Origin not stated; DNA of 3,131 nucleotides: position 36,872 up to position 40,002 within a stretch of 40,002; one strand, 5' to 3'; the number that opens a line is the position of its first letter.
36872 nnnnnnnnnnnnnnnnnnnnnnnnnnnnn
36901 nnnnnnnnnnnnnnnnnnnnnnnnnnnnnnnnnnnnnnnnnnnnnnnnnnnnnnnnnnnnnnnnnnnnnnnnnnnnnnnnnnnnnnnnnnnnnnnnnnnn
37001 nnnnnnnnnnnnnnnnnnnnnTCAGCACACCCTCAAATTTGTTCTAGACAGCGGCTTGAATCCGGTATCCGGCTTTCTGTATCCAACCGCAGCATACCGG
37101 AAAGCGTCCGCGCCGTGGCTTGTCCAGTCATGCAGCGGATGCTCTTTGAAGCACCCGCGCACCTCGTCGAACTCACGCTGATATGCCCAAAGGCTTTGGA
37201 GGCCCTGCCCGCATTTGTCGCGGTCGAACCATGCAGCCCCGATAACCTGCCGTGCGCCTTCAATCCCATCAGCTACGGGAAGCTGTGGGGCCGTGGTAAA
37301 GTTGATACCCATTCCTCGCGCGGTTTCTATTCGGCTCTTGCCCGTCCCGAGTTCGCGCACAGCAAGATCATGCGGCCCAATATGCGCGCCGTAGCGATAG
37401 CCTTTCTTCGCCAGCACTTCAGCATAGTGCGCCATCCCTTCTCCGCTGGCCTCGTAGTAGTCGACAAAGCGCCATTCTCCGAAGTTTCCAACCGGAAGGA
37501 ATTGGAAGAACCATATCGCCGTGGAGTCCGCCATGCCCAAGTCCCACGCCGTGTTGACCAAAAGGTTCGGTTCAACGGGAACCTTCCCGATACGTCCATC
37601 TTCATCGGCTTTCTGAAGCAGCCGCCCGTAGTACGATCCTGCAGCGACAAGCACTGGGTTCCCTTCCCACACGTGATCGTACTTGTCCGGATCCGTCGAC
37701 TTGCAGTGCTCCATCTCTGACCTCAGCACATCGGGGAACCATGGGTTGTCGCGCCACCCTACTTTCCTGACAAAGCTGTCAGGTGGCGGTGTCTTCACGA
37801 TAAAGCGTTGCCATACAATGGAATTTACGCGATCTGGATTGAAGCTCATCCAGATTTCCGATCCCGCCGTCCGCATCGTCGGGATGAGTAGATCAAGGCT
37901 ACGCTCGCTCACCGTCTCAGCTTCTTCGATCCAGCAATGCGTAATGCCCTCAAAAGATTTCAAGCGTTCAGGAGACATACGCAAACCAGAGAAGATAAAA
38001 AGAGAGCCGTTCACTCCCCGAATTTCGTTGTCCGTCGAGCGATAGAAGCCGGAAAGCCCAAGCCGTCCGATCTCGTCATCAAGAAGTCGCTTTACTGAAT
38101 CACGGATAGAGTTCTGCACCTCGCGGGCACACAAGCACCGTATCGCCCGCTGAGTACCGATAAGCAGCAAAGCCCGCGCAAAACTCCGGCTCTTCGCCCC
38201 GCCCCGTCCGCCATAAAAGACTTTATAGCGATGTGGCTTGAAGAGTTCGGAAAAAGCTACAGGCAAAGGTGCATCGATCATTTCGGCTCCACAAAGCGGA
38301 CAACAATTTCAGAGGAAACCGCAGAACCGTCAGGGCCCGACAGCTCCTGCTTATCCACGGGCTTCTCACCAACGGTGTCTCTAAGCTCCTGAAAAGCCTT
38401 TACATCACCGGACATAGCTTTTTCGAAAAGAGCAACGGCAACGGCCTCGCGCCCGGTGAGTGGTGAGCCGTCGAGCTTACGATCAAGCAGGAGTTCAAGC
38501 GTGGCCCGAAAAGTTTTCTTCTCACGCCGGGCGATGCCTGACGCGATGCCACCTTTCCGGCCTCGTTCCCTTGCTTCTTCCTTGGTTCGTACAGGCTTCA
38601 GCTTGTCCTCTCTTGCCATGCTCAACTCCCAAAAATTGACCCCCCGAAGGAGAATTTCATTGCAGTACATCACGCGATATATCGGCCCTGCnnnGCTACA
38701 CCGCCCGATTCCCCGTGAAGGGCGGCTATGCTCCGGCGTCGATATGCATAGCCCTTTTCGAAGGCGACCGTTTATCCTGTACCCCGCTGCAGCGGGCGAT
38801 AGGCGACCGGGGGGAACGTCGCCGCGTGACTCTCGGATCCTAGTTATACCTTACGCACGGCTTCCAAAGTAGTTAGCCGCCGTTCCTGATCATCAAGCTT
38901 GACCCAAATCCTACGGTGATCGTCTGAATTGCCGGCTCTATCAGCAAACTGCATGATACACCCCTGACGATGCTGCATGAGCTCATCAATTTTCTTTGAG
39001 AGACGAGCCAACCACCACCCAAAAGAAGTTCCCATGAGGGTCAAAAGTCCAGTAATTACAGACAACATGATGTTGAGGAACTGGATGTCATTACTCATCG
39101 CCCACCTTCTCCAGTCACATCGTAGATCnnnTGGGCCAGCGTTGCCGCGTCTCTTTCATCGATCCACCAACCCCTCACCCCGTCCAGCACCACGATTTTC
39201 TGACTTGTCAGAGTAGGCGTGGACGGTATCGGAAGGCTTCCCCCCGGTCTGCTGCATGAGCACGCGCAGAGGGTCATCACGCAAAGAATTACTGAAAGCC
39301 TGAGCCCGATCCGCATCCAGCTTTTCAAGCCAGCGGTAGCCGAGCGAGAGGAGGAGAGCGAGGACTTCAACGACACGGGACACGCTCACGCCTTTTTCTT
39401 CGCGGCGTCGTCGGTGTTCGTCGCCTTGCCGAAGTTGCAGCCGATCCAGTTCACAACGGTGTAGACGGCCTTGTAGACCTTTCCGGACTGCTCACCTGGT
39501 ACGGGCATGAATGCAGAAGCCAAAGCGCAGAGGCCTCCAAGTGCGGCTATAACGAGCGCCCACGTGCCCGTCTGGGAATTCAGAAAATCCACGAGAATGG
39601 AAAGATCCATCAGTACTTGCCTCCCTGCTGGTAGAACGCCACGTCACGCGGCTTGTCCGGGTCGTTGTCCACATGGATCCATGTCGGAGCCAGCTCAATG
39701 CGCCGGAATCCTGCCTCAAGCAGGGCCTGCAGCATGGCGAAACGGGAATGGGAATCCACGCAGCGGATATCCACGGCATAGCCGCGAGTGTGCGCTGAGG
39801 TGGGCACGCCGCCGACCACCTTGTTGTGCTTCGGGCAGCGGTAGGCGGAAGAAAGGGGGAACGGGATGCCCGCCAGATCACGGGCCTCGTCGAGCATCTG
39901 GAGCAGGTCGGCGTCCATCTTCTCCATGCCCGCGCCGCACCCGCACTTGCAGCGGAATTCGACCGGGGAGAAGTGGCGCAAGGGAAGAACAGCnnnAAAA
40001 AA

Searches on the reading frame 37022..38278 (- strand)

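Call 28: search_protein_families(library=phrogs, proteins=[window:37022-38278:-], max_evalue=0.001)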
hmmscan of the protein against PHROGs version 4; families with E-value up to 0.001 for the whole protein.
window:37022-38278:- (418 aa): 5 families
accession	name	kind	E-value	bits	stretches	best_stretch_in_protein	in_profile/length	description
phrog_3717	-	head and packaging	2.1e-60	205.5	1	13-209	20-225/277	terminase large subunit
phrog_2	-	head and packaging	7.6e-48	164.9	1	13-404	274-596/807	terminase large subunit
phrog_2472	-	unknown function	1.3e-45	157.2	1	213-399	116-307/324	-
phrog_979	-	head and packaging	1.3e-06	28.4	1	16-150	166-306/642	terminase large subunit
phrog_8711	-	head and packaging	0.00014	22.8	1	13-78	22-88/89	terminase large subunit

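Call 77: search_protein_families(library=phrogs, proteins=[P0282], max_evalue=0.01)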
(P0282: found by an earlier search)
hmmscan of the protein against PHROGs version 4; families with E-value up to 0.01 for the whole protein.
P0282 (203 aa): 0 families

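Call 98: search_protein_families(library=ncbifam, proteins=[P0282], max_evalue=0.1)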
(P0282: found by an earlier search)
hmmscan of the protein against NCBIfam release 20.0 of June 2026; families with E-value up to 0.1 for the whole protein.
P0282 (203 aa): 1 family
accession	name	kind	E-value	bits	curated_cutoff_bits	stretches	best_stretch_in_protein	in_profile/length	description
NF003392.1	PRK04542.1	equivalog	0.087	12.7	216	0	102-143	65-105/187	elongation factor P-like protein EfpL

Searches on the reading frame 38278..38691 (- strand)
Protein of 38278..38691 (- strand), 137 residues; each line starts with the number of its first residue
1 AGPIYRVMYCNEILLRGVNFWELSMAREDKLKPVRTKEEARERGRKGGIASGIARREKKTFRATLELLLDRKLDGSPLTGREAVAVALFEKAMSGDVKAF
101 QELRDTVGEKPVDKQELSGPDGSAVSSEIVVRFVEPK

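Call 28: search_protein_families(library=phrogs, proteins=[window:38278-38691:-], max_evalue=0.001)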
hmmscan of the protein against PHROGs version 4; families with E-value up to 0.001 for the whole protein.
window:38278-38691:- (137 aa): 1 family
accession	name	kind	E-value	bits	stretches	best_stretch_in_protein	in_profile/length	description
phrog_2412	-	unknown function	2.5e-18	67.6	1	25-114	1-106/150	-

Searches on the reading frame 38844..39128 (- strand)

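Call 28: search_protein_families(library=phrogs, proteins=[window:38844-39128:-], max_evalue=0.001)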
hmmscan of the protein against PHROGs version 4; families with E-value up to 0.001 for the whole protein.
window:38844-39128:- (94 aa): 1 family
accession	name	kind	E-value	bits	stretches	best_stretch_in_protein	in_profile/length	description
phrog_462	-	other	0.00032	21.8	1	16-83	5-51/101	lipoprotein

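Call 29: search_protein_families(library=pfam, proteins=[window:38844-39128:-], max_evalue=0.01)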
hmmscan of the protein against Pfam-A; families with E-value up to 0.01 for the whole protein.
window:38844-39128:- (94 aa): 0 families

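Call 92: search_protein_families(library=pfam, proteins=[window:38844-39128:-], max_evalue=0.01)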
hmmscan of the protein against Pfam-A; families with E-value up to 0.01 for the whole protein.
window:38844-39128:- (94 aa): 0 families

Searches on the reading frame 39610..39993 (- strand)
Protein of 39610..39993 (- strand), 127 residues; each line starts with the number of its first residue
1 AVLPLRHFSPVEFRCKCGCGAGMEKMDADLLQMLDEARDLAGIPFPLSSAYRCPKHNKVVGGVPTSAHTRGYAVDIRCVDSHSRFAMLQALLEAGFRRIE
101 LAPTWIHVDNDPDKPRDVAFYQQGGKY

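Call 92: search_protein_families(library=pfam, proteins=[window:39610-39993:-], max_evalue=0.01)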
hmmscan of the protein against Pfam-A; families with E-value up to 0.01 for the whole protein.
window:39610-39993:- (127 aa): 1 family
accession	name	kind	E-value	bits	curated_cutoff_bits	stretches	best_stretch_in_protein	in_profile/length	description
PF08291.16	Peptidase_M15_3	-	6.1e-16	58.9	23.2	1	7-109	2-108/108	Peptidase M15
